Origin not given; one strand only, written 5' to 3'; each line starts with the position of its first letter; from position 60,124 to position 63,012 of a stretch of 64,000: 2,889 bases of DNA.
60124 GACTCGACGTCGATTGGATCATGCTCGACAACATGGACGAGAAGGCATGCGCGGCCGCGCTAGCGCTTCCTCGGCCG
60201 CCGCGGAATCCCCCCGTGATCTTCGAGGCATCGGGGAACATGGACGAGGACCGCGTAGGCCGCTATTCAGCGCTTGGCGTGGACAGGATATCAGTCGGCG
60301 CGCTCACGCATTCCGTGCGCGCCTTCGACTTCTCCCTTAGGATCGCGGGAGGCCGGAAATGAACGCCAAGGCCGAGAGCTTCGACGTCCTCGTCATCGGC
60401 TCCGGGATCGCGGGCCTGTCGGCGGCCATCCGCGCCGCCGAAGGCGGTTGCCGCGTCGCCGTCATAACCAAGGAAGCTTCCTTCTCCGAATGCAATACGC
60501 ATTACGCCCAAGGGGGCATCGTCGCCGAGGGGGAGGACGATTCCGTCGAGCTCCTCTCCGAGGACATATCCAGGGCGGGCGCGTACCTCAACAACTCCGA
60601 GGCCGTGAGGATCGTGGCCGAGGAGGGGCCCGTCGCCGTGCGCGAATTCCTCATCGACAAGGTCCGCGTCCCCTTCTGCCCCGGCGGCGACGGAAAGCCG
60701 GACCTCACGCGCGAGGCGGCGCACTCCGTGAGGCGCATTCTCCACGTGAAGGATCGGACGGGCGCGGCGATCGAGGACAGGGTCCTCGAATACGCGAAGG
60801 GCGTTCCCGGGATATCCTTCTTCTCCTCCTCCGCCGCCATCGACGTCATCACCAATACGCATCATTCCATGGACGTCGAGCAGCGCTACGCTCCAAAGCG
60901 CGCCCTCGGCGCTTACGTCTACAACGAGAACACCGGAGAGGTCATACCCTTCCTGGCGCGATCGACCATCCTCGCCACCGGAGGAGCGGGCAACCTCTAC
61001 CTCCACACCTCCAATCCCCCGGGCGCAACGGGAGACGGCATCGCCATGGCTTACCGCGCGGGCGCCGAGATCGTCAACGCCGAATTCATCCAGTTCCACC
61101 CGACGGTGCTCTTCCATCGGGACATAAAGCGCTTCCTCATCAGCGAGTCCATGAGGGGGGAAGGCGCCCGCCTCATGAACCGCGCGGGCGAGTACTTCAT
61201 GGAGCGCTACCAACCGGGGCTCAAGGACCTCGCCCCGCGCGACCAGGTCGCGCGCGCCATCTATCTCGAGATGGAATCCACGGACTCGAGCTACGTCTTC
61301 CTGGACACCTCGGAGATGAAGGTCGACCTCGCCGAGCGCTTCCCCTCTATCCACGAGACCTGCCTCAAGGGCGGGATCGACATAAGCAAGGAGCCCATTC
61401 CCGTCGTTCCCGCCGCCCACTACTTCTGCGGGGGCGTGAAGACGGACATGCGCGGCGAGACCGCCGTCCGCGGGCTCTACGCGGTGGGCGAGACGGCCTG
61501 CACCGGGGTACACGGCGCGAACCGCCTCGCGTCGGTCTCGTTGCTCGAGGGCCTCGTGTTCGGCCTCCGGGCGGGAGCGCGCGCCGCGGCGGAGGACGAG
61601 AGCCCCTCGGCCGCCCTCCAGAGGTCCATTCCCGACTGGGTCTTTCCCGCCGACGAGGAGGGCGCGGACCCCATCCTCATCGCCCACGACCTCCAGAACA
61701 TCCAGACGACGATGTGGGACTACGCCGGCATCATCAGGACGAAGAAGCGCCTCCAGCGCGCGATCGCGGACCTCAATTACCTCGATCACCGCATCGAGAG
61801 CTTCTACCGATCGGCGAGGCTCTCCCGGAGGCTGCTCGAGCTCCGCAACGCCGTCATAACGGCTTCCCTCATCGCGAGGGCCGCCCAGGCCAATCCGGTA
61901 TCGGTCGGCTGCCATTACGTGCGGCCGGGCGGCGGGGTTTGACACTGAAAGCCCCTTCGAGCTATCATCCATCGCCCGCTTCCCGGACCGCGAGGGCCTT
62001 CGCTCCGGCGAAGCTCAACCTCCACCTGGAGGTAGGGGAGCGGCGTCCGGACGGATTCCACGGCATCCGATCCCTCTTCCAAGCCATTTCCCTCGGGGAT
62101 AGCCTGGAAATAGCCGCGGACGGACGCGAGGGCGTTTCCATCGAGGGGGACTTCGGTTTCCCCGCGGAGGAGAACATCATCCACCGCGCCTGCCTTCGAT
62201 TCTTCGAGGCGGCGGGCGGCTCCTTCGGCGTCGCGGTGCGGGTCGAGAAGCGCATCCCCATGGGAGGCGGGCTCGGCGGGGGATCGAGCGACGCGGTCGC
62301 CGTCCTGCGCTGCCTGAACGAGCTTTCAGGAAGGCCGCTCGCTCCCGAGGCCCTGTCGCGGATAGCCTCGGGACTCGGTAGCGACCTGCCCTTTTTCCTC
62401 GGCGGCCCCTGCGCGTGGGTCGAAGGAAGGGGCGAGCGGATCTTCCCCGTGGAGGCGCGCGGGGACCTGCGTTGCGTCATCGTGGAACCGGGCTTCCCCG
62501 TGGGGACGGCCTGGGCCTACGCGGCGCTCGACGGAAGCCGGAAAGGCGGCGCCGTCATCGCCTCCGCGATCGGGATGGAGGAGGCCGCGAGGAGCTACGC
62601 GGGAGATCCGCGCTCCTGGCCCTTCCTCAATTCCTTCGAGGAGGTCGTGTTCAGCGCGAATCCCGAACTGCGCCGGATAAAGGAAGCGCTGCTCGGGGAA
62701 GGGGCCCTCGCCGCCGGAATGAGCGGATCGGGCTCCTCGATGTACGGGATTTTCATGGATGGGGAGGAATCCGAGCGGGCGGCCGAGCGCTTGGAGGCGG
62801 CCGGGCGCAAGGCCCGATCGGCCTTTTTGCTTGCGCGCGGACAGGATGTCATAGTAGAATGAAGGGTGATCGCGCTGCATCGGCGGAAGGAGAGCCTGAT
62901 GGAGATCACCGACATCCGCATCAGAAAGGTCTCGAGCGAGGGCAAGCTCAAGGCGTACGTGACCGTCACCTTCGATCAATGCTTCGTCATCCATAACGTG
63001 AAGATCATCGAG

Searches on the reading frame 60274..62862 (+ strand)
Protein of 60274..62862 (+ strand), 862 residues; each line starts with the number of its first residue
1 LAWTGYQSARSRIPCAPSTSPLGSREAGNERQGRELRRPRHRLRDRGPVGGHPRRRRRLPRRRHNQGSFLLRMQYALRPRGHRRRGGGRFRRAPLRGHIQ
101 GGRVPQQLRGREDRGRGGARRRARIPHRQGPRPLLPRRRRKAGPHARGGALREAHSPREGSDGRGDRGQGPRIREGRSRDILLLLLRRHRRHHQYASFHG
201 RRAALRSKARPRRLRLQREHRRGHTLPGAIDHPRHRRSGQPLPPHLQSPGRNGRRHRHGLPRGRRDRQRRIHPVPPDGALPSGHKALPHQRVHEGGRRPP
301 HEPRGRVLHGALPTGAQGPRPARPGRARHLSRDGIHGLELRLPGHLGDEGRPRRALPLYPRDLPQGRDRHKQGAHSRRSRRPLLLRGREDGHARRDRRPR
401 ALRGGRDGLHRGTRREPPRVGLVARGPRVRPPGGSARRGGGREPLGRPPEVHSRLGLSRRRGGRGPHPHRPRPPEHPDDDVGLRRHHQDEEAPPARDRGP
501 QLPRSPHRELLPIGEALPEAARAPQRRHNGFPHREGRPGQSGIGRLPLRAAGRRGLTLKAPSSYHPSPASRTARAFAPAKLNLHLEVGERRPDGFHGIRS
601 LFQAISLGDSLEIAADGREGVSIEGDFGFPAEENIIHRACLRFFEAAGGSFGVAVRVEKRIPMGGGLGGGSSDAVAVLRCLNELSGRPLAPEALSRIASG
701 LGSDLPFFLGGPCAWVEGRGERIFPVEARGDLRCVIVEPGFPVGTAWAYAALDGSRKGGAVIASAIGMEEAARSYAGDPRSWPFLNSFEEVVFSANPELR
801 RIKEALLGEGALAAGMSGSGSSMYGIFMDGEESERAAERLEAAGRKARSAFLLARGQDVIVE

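Call 79: search_protein_families(library=pfam, proteins=[window:60274-62862:+], max_evalue=0.00001)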
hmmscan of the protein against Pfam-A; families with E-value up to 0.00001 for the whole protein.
window:60274-62862:+ (862 aa): 2 families
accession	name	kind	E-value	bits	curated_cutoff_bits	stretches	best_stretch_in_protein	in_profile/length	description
PF00288.32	GHMP_kinases_N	-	8.3e-15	55.2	22.3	1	634-709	1-84/87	GHMP kinases N terminal domain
PF08544.19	GHMP_kinases_C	-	4.9e-12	46.5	21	1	783-845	22-84/85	GHMP kinases C terminal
